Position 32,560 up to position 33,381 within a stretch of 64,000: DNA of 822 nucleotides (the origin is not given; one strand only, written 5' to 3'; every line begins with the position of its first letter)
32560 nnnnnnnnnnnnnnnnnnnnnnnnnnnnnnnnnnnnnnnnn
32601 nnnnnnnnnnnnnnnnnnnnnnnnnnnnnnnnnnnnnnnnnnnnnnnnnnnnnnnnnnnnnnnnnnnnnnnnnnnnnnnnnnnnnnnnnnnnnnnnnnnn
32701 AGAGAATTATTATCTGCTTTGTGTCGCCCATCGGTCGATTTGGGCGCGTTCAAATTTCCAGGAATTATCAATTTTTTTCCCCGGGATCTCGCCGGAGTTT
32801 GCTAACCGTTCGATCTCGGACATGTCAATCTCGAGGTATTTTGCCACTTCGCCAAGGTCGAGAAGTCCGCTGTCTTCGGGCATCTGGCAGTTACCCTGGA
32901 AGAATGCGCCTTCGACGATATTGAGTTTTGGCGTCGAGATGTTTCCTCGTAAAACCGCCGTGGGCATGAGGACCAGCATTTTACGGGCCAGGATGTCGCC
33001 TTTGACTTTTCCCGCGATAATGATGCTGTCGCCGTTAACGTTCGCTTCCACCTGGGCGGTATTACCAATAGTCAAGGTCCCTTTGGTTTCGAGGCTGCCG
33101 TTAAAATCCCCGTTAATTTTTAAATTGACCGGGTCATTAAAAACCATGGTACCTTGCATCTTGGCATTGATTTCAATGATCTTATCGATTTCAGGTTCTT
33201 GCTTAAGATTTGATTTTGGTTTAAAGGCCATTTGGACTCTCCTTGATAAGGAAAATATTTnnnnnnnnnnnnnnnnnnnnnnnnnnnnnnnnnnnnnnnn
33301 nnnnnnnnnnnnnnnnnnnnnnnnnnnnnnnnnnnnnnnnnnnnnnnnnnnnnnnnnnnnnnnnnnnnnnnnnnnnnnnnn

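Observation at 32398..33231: Bactofilin fused to a DNA-binding HTH, paired with an HTH protein carrying a membrane anchor: a candidate DNA-tethering module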

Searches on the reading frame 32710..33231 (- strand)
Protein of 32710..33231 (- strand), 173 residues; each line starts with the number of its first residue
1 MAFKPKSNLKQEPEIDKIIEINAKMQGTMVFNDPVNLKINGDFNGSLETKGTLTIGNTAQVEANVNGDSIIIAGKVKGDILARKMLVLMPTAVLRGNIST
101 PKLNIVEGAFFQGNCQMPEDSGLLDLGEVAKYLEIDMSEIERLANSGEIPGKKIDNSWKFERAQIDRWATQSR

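Call 3: search_protein_families(library=pfam, proteins=[window:32710-33231:-], max_evalue=1)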
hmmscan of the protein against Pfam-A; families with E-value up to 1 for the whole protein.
window:32710-33231:- (173 aa): 3 families
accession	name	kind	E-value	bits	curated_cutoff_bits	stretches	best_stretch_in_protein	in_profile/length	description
PF04519.19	Bactofilin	-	1.5e-24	86.5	27.9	1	18-116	2-98/98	Polymer-forming cytoskeletal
PF12728.13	HTH_17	-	7.4e-10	39.4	27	1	123-172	1-50/51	Helix-turn-helix domain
PF13464.11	RodZ_C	-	0.071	13.5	23.9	1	49-79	37-67/72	RodZ C-terminal domain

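Call 4: search_protein_families(library=ncbifam, proteins=[window:32710-33231:-], max_evalue=1)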
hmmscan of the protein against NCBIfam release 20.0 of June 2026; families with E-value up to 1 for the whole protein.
window:32710-33231:- (173 aa): 3 families
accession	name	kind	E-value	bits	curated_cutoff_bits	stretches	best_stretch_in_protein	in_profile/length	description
NF047737.1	antiphage_MADS1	equivalog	1.4e-10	41.3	80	1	123-168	3-48/49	methylation-associated defense system helix-turn-helix domain-containing protein MAD1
TIGR01764.1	excise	domain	3.4e-06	27.3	28.8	1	127-171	5-49/49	excisionase family DNA-binding protein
NF040990.2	MamR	equivalog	0.022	15.1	100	1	123-159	43-79/91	magnetosome protein MamR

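Call 5: find_homologous_proteins(query=window:32710-33231:-)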
Query window:32710-33231:- (173 aa): 745 proteins with E <= 0.001 among 782 candidates; the best 120 are listed.
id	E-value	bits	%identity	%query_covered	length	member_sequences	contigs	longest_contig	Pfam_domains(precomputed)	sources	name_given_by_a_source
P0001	1.2e-107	375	100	100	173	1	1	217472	PF12728.14,PF04519.20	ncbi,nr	ncbi:MAG: polymer-forming cytoskeletal protein [Candidatus Omnitrophica bacterium]|nr:polymer-formin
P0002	9.5e-85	300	80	98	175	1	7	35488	PF12728.14,PF04519.20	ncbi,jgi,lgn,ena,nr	ncbi:MAG TPA: polymer-forming cytoskeletal protein [Candidatus Omnitrophota bacterium]|nr:polymer-fo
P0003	1.6e-74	267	76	98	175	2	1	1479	PF12728.14,PF04519.20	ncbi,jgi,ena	-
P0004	7.1e-72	258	71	98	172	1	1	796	PF12728.14,PF04519.20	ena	-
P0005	1.1e-71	258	71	100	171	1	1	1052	PF12728.14,PF04519.20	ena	-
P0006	2.2e-71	257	71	100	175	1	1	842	PF12728.14,PF04519.20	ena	-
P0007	5.0e-71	256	70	100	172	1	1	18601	PF12728.14,PF04519.20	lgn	-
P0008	8.0e-71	255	70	100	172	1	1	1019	PF12728.14,PF04519.20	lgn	-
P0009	4.2e-70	253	68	100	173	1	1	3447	PF12728.14,PF04519.20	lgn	-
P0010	4.6e-70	253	67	100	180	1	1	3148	PF12728.14,PF04519.20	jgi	-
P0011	9.9e-70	251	72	95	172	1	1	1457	PF12728.14,PF04519.20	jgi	-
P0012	1.0e-69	251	68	100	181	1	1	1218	PF12728.14,PF04519.20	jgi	jgi:excisionase family DNA binding protein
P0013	1.1e-69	251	69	100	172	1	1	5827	PF12728.14,PF04519.20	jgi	-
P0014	1.3e-69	251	70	100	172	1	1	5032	PF12728.14,PF04519.20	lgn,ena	-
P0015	1.9e-69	251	73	92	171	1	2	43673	PF12728.14,PF04519.20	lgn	-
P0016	4.3e-69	249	69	100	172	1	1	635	PF12728.14,PF04519.20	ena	-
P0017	5.1e-69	249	71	94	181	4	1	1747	PF12728.14,PF04519.20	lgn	-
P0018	6.6e-69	249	70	92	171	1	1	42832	PF12728.14,PF04519.20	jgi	jgi:excisionase family DNA binding protein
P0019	1.1e-68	248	69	98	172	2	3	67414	PF12728.14,PF04519.20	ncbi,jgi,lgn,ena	-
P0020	1.2e-68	248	72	91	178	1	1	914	PF12728.14,PF04519.20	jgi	-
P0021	1.4e-68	248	73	94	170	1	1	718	PF12728.14,PF04519.20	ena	-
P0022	1.6e-68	248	70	94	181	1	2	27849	PF12728.14,PF04519.20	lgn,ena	-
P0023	1.7e-68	247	69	94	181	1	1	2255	PF12728.14,PF04519.20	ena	-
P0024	3.0e-68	247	69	94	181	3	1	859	PF12728.14,PF04519.20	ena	-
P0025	4.0e-68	246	66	100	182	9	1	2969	PF12728.14,PF04519.20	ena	-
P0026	5.5e-68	246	69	94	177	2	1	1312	PF12728.14,PF04519.20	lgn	-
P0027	6.0e-68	246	68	100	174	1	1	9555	PF12728.14,PF04519.20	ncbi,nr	ncbi:MAG: polymer-forming cytoskeletal protein [Candidatus Omnitrophica bacterium]|nr:polymer-formin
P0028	6.1e-68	246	70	94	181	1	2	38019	PF12728.14,PF04519.20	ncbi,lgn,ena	-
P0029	6.5e-68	246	71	94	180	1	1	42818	PF12728.14,PF04519.20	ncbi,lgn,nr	ncbi:MAG: polymer-forming cytoskeletal protein [Candidatus Omnitrophica bacterium]|nr:polymer-formin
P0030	7.1e-68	245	66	95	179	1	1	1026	PF12728.14,PF04519.20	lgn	-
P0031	7.4e-68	245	68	97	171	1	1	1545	PF12728.14,PF04519.20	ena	-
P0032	9.5e-68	245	69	100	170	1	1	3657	PF12728.14,PF04519.20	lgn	-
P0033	1.0e-67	245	66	97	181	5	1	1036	PF12728.14,PF04519.20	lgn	-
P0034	1.1e-67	245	70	94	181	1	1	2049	PF12728.14,PF04519.20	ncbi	-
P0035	1.5e-67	244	68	94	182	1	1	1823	PF12728.14,PF04519.20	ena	-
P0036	1.5e-67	244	67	100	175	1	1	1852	PF12728.14,PF04519.20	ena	-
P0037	1.8e-67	244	65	100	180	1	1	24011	PF12728.14,PF04519.20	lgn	-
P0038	1.8e-67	244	66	100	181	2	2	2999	PF12728.14,PF04519.20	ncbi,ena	-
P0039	1.9e-67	244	66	100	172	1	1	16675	PF12728.14,PF04519.20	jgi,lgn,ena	-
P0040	2.1e-67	244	67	100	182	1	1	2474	PF12728.14,PF04519.20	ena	-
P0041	2.6e-67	244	68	97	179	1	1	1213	PF12728.14,PF04519.20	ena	-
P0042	2.6e-67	244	67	98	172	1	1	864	PF12728.14,PF04519.20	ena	-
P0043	2.9e-67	243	65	100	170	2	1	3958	PF12728.14,PF04519.20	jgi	jgi:excisionase family DNA binding protein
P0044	3.8e-67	243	69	100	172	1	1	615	PF12728.14,PF04519.20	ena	-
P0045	4.2e-67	243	65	100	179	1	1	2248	PF12728.14,PF04519.20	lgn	-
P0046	4.3e-67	243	63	100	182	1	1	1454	PF12728.14,PF04519.20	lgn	-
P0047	4.4e-67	243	68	100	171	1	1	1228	PF12728.14,PF04519.20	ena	-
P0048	4.6e-67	243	64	100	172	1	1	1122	PF12728.14,PF04519.20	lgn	-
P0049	5.2e-67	243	68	98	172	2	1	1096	PF12728.14,PF04519.20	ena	-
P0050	6.2e-67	242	68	100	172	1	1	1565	PF12728.14,PF04519.20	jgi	jgi:excisionase family DNA binding protein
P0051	7.6e-67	242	66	100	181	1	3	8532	PF12728.14,PF04519.20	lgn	-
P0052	9.0e-67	242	65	98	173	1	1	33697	PF12728.14,PF04519.20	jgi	-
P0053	9.6e-67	242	65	100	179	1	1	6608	PF12728.14,PF04519.20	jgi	-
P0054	1.1e-66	242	70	94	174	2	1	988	PF12728.14,PF04519.20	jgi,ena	-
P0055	1.2e-66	241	69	94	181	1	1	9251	PF12728.14,PF04519.20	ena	-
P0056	1.2e-66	241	66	100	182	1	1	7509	PF12728.14,PF04519.20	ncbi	-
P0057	1.3e-66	241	67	98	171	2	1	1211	PF12728.14,PF04519.20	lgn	-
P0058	1.4e-66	241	63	100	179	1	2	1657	PF12728.14,PF04519.20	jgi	jgi:excisionase family DNA binding protein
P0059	1.8e-66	241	66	97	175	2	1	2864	PF12728.14,PF04519.20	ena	-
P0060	2.1e-66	241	64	100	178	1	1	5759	PF12728.14,PF04519.20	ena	-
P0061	2.1e-66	241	71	94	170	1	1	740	PF12728.14,PF04519.20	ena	-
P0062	2.1e-66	241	66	100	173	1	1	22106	PF12728.14,PF04519.20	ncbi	-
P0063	2.2e-66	241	64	100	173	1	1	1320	PF12728.14,PF04519.20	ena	-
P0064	2.9e-66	240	64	100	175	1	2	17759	PF12728.14,PF04519.20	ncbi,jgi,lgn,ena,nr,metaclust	ncbi:MAG: polymer-forming cytoskeletal protein [Candidatus Zapsychrus exili]|nr:polymer-forming cyto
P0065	3.7e-66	240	65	100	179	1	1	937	PF12728.14,PF04519.20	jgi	-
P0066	4.3e-66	240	71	91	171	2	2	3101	PF12728.14,PF04519.20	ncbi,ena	-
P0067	4.4e-66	240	66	100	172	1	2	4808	PF12728.14,PF04519.20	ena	-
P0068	4.7e-66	240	63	100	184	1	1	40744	PF12728.14,PF04519.20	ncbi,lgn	-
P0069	6.4e-66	239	69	99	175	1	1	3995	PF12728.14,PF04519.20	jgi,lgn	-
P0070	6.4e-66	239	65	100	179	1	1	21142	PF12728.14,PF04519.20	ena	-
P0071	6.9e-66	239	67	100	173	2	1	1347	PF12728.14,PF04519.20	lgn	-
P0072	7.1e-66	239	65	97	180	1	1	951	PF12728.14,PF04519.20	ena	-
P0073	7.1e-66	239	64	100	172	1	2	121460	PF12728.14,PF04519.20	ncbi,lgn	-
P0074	8.0e-66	239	68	95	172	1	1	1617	PF12728.14,PF04519.20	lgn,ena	-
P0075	9.3e-66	239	68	92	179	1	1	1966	PF12728.14,PF04519.20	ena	-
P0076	9.6e-66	239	66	98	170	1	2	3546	PF12728.14,PF04519.20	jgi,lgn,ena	-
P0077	1.1e-65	238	66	94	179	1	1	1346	PF12728.14,PF04519.20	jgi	jgi:excisionase family DNA binding protein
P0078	1.1e-65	238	67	95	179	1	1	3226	PF12728.14,PF04519.20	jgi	jgi:excisionase family DNA binding protein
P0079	1.2e-65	238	67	91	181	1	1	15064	PF12728.14,PF04519.20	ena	-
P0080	1.5e-65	238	65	100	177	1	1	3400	PF12728.14,PF04519.20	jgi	jgi:excisionase family DNA binding protein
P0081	1.8e-65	238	64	100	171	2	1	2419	PF12728.14,PF04519.20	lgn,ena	-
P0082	1.9e-65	238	66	97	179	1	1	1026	PF12728.14,PF04519.20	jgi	-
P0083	2.1e-65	237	62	100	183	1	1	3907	PF12728.14,PF04519.20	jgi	jgi:excisionase family DNA binding protein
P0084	2.2e-65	237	66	100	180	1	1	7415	PF12728.14,PF04519.20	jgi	-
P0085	2.3e-65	237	66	100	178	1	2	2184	PF12728.14,PF04519.20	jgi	-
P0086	2.9e-65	237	65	100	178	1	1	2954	PF12728.14,PF04519.20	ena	-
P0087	4.0e-65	237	66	97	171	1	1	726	PF12728.14,PF04519.20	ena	-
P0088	4.2e-65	236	67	100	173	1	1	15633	PF12728.14,PF04519.20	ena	-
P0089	6.0e-65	236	62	100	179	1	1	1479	PF12728.14,PF04519.20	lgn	-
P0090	6.3e-65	236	65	100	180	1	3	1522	PF12728.14,PF04519.20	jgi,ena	-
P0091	6.3e-65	236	65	98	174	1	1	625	PF12728.14,PF04519.20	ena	-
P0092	6.3e-65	236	63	100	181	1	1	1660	PF12728.14,PF04519.20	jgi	jgi:excisionase family DNA binding protein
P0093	6.6e-65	236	63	100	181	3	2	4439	PF12728.14,PF04519.20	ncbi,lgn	-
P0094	6.7e-65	236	64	100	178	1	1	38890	PF12728.14,PF04519.20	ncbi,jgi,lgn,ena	-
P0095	7.3e-65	236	66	100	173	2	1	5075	PF12728.14,PF04519.20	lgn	-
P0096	7.7e-65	236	63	100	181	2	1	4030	PF12728.14,PF04519.20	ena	-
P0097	8.1e-65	235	66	94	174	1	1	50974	PF12728.14,PF04519.20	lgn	-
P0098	8.3e-65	235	63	100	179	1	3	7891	PF12728.14,PF04519.20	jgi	jgi:excisionase family DNA binding protein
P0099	1.1e-64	235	68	92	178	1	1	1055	PF12728.14,PF04519.20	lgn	-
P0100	1.1e-64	235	62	100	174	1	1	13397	PF12728.14,PF04519.20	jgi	jgi:excisionase family DNA binding protein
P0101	1.2e-64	235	63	100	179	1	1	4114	PF12728.14,PF04519.20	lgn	-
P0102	1.3e-64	235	63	100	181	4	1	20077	PF12728.14,PF04519.20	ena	-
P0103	1.7e-64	234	66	98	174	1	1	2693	PF12728.14,PF04519.20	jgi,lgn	-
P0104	1.7e-64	234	63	100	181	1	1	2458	PF12728.14,PF04519.20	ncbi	-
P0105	1.7e-64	234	62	100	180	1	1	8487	PF12728.14,PF04519.20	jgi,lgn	-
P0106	2.0e-64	234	64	98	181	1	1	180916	PF12728.14,PF04519.20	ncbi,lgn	-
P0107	2.1e-64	234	67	94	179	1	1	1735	PF12728.14,PF04519.20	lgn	-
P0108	2.1e-64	234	63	100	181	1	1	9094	PF12728.14,PF04519.20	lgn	-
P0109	2.2e-64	234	64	100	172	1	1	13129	PF12728.14,PF04519.20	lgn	-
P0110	2.2e-64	234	65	100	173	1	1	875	PF12728.14,PF04519.20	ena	-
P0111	2.2e-64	234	66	100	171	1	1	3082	PF12728.14,PF04519.20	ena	-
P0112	2.3e-64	234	67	92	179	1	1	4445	PF12728.14,PF04519.20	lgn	-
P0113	2.6e-64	234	71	86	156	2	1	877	PF12728.14,PF04519.20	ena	-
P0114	2.7e-64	234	64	96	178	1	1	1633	PF12728.14,PF04519.20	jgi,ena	-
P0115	2.8e-64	234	62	100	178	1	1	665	PF12728.14,PF04519.20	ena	-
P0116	2.9e-64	234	66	100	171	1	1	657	PF12728.14,PF04519.20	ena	-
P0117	2.9e-64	234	64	100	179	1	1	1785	PF12728.14,PF04519.20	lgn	-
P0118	3.0e-64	234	68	92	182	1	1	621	PF12728.14,PF04519.20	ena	-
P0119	3.1e-64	234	63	100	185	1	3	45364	PF12728.14,PF04519.20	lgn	-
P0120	3.1e-64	234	64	100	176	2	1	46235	PF12728.14,PF04519.20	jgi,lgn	-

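Call 9: find_related_loci(query=window:32710-33231:-, collection=genome_contigs, flank=4000)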
Query window:32710-33231:- (173 aa) in genome_contigs; peptide patterns used: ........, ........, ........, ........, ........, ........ (x = any residue, [..] = any of these).
85 stretches matched a pattern; 4 encode a relative of the query (tblastn E <= 1e-3); 4 distinct loci.
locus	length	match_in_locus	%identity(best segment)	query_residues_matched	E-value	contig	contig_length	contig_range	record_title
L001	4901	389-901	80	1-170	4e-92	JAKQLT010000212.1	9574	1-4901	MAG: Candidatus Omnitrophota bacterium isolate USDV_maxbin.202 k141_353536, whole genome shotgun sequence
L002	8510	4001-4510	64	1-173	6e-73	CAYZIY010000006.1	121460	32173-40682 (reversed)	MAG TPA_asm: uncultured Planctomycetales bacterium isolate SRP141376_co2_271 genome assembly, contig: NODE_351_length_12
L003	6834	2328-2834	62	1-173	4e-72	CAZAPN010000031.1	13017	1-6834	MAG TPA_asm: uncultured Planctomycetales bacterium isolate binchicken_co154_239 genome assembly, contig: NODE_9087_lengt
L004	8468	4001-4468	66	16-173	5e-69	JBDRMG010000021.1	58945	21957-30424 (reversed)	MAG: Candidatus Omnitrophota bacterium isolate MEGAHIT-group-1.82 k141_10802420, whole genome shotgun sequence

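Call 17: find_encoding_contigs(protein=P0106, flank=6000, max_places=2)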
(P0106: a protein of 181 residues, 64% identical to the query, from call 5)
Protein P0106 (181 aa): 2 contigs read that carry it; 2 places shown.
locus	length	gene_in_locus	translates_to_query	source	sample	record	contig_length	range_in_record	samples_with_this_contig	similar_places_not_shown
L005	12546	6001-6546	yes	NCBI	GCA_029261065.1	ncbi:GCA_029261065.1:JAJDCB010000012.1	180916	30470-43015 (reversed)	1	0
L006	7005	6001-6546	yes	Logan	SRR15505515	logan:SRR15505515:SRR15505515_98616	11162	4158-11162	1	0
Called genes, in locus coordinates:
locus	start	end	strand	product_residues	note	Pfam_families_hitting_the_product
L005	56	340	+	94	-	PF02686:GatC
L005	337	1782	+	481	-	PF01425:Amidase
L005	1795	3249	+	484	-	PF02934:GatB_N, PF02637:GatB_Yqey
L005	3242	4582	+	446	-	PF00595:PDZ (weak), PF13180:PDZ_2, PF17820:PDZ_6, PF03572:Peptidase_S41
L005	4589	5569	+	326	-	PF00814:TsaD, PF22521:HypF_C_2 (weak)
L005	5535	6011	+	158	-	PF02308:MgtC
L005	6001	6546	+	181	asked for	PF04519:Bactofilin, PF12728:HTH_17 (weak)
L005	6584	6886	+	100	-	-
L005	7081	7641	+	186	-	PF00565:SNase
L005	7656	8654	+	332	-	PF01171:ATP_bind_3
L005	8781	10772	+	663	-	PF06068:TIP49 (faint), PF00004:AAA, PF07728:AAA_5 (weak), PF17862:AAA_lid_3, PF01434:Peptidase_M41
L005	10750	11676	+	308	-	PF00809:Pterin_bind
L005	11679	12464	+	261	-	PF02457:DAC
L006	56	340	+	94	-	PF02686:GatC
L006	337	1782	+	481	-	PF01425:Amidase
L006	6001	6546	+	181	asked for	PF04519:Bactofilin, PF12728:HTH_17 (weak)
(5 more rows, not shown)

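Call 18: find_encoding_contigs(protein=P0119, flank=6000, max_places=2)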
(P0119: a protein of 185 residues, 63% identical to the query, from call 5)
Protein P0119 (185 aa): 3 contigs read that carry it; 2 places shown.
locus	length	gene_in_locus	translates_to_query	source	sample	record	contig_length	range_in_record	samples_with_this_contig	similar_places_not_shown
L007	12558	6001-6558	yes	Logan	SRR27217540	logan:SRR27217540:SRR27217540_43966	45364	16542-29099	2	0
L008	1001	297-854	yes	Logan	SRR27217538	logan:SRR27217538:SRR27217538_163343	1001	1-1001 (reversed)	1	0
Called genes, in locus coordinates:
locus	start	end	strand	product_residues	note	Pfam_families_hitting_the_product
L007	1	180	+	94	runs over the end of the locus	PF02686:GatC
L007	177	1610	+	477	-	PF01425:Amidase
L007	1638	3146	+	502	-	PF02934:GatB_N, PF02637:GatB_Yqey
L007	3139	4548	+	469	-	PF22694:CtpB_N-like (weak), PF00595:PDZ, PF13180:PDZ_2, PF17820:PDZ_6, PF03572:Peptidase_S41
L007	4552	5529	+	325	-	PF00814:TsaD, PF22521:HypF_C_2 (weak)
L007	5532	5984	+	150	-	PF02308:MgtC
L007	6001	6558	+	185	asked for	PF04519:Bactofilin, PF12728:HTH_17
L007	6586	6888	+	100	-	PF12728:HTH_17 (weak)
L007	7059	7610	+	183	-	PF00565:SNase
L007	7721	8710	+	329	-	PF01171:ATP_bind_3, PF01507:PAPS_reduct (weak)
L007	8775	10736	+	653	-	PF06480:FtsH_ext (weak), PF06068:TIP49 (weak), PF00004:AAA, PF07728:AAA_5 (faint), PF17862:AAA_lid_3, PF01434:Peptidase_M41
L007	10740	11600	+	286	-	PF00809:Pterin_bind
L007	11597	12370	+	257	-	PF19293:CdaA_N (weak), PF02457:DAC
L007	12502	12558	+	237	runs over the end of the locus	PF03740:PdxJ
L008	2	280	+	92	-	?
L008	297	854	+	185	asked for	PF04519:Bactofilin, PF12728:HTH_17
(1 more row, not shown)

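Call 19: search_protein_representatives(protein=window:32710-33231:-)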
Query: 173 residues. Proteins with E-value up to 0.001 (for the whole library): 11443; up to 1e-10: 787; up to 1e-30: 18. The best 150 are listed.
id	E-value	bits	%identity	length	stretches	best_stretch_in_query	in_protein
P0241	1.5e-42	161.4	54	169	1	16-172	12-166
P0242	1.7e-42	161.2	50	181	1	4-170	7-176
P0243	6.9e-40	152.8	70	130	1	8-117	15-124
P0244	2.3e-39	151.1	47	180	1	11-173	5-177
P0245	4.9e-39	150.0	50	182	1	14-171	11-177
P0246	7.5e-39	149.4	44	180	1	10-171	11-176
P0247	2.5e-38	147.7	49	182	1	14-171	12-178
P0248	1.3e-37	145.4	44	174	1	9-170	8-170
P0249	4.9e-36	140.2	46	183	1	10-170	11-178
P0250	3.1e-35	137.6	42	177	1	8-172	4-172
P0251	1.1e-34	135.8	46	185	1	14-173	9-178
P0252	1.3e-34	135.6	45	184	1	14-172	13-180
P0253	1.7e-34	135.2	45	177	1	14-172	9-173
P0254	7.7e-34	133.1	42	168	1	15-170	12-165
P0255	9.2e-34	132.8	43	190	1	12-172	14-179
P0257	1.7e-31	125.5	45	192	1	13-172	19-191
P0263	1.1e-26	109.8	34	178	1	10-171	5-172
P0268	1.2e-24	103.2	40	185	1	14-170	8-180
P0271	6.1e-24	100.9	46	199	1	50-170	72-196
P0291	8.7e-20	87.4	37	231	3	121-171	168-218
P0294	1.1e-18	83.8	36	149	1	11-152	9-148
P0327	1.5e-15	73.7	28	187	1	13-171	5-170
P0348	6.8e-15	71.5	32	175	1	15-153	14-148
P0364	1.6e-14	70.3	34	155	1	12-144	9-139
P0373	2.5e-14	69.6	34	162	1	14-142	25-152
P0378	3.1e-14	69.4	36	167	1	16-138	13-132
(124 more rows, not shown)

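Call 20: list_cluster_members(proteins=[P0263, P0327, P0291, P0241, P0244, P0250, P0254, P0268, P0257, P0348])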
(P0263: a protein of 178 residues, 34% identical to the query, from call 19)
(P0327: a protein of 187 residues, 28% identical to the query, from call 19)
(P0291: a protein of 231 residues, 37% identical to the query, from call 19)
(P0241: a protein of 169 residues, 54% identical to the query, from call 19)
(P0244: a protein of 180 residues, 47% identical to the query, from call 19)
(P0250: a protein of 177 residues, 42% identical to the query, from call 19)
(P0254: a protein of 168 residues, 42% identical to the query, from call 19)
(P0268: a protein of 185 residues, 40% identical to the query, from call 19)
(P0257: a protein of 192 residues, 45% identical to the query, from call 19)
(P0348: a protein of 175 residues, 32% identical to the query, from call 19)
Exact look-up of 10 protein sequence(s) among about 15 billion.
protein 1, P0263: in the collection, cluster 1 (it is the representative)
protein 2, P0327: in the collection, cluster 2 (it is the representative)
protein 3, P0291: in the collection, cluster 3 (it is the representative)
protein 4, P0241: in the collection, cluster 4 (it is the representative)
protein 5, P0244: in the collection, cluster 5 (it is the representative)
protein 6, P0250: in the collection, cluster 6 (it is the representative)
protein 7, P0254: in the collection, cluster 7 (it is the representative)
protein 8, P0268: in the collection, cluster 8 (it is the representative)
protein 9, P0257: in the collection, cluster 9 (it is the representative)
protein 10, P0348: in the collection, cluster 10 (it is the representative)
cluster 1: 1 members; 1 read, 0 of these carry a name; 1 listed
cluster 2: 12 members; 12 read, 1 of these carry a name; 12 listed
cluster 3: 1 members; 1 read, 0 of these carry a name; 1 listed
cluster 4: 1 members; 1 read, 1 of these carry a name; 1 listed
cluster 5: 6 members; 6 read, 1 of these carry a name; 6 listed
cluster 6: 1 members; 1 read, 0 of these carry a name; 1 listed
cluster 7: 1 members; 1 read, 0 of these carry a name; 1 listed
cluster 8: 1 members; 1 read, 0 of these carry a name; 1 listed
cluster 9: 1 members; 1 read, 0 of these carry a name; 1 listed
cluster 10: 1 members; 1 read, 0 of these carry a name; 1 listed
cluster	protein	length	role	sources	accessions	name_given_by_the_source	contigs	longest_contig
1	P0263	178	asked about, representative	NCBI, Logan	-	-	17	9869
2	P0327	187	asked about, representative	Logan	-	-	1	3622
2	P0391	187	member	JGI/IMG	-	cytoskeletal protein CcmA (bactofilin family)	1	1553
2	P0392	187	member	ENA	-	-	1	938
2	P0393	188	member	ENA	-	-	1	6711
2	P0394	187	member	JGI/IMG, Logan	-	-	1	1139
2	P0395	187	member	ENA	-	-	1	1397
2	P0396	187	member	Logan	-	-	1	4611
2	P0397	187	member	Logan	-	-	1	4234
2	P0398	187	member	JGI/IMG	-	-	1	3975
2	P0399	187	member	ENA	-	-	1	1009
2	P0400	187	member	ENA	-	-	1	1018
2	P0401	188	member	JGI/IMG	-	-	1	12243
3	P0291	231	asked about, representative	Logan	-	-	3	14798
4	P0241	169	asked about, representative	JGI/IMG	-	excisionase family DNA binding protein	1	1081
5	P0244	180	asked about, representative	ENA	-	-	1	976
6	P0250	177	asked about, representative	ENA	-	-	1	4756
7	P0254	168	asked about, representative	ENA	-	-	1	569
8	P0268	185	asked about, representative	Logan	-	-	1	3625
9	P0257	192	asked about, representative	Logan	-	-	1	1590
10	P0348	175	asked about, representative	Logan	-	-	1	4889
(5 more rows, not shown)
